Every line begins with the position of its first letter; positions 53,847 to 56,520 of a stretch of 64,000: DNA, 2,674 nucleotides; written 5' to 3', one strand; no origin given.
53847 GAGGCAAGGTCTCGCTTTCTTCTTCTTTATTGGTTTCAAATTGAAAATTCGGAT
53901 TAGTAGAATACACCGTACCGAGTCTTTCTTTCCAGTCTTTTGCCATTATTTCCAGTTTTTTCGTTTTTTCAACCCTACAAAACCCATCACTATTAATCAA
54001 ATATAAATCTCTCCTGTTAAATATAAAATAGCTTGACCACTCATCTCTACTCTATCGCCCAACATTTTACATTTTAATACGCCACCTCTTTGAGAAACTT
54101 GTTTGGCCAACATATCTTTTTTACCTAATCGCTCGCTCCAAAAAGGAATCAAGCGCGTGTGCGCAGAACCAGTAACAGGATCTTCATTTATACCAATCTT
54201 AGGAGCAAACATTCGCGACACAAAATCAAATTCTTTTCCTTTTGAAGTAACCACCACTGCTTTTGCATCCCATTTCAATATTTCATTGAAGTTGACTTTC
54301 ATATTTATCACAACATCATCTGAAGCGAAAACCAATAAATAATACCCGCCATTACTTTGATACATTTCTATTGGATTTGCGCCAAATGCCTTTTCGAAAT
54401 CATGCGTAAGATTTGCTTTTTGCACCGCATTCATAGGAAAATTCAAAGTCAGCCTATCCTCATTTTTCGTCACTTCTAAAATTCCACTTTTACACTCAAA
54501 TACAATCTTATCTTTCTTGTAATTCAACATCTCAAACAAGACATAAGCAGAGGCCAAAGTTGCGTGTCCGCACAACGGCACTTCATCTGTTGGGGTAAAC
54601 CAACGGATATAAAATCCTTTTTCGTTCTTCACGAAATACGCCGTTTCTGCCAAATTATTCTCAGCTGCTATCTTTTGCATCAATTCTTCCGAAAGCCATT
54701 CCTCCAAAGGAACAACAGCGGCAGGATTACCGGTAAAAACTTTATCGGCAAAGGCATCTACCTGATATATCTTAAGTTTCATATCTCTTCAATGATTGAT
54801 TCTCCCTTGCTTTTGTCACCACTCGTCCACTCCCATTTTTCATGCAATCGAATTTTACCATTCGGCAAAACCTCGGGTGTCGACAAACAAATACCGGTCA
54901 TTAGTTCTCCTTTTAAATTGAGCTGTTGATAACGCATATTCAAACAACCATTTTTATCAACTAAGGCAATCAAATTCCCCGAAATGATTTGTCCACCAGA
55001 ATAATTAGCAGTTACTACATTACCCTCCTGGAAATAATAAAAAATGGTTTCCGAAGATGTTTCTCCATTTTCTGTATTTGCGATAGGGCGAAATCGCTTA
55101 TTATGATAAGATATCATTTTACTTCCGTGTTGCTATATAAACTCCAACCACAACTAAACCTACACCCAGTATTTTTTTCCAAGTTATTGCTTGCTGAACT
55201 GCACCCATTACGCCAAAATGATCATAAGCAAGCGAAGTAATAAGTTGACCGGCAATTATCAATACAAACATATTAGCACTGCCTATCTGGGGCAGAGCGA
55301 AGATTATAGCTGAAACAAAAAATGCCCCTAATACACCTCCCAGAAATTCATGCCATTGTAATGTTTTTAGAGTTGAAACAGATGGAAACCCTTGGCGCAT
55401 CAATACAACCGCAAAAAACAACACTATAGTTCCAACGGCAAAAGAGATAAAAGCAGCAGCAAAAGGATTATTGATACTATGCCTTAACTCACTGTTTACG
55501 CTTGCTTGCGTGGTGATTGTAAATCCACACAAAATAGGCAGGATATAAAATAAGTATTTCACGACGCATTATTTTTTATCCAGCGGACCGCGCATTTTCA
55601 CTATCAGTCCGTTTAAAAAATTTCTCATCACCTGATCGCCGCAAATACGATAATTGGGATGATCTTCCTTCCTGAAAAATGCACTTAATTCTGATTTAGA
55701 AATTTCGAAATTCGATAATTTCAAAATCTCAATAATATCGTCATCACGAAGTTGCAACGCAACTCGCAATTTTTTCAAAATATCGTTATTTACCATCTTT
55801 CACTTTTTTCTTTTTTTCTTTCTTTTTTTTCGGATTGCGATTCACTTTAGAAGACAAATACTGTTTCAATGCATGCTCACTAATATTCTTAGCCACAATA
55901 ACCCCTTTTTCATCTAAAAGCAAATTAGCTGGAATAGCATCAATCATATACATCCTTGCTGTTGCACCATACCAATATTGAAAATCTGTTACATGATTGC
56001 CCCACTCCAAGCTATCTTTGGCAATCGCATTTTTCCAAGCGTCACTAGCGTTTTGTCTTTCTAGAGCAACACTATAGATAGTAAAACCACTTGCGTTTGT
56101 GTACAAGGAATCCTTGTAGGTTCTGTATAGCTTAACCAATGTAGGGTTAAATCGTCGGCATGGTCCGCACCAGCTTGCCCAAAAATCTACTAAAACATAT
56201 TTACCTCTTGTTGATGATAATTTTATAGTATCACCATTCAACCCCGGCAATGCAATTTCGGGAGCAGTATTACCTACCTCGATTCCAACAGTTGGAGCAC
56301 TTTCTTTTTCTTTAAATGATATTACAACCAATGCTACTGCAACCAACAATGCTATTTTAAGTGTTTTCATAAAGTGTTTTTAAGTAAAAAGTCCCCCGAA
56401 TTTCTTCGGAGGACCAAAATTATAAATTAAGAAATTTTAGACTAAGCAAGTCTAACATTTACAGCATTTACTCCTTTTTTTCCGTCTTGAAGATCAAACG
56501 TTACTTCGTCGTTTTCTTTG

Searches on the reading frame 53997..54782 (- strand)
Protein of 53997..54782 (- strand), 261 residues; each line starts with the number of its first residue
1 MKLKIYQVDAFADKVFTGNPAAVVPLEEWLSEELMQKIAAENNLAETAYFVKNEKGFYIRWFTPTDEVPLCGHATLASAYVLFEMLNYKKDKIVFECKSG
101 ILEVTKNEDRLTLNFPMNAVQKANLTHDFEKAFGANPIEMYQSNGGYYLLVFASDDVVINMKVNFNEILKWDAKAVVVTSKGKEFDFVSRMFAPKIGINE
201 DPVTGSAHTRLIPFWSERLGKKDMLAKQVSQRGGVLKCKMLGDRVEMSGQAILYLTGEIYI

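Call 65: search_protein_families(library=pfam, proteins=[window:53997-54782:-], max_evalue=0.00001)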
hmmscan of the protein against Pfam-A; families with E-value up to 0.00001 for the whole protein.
window:53997-54782:- (261 aa): 1 family
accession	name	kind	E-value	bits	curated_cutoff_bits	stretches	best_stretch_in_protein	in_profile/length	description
PF02567.21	PhzC-PhzF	-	7.7e-60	203.2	27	1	8-256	1-280/281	Phenazine biosynthesis-like protein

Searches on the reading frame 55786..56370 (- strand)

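Call 18: search_protein_families(library=pfam, proteins=[window:55786-56370:-], max_evalue=0.001)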
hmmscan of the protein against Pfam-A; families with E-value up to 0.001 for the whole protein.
window:55786-56370:- (194 aa): 6 families
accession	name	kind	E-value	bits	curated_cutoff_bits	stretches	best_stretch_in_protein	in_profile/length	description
PF13905.12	Thioredoxin_8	-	3.6e-14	53.3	27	1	56-156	1-92/94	Thioredoxin-like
PF00578.27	AhpC-TSA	-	3.6e-13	50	26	1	32-159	1-122/124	AhpC/TSA family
PF08534.16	Redoxin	-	8.8e-13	48.7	26.6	1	32-163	2-133/148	Redoxin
PF00085.26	Thioredoxin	-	1.1e-10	41.9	23.5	1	57-88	19-50/103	Thioredoxin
PF13098.12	Thioredoxin_2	-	3.3e-07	31.1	27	1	55-160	4-89/104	Thioredoxin-like domain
PF13899.12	Thioredoxin_7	-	0.00056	20.4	27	0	53-77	14-38/83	Thioredoxin-like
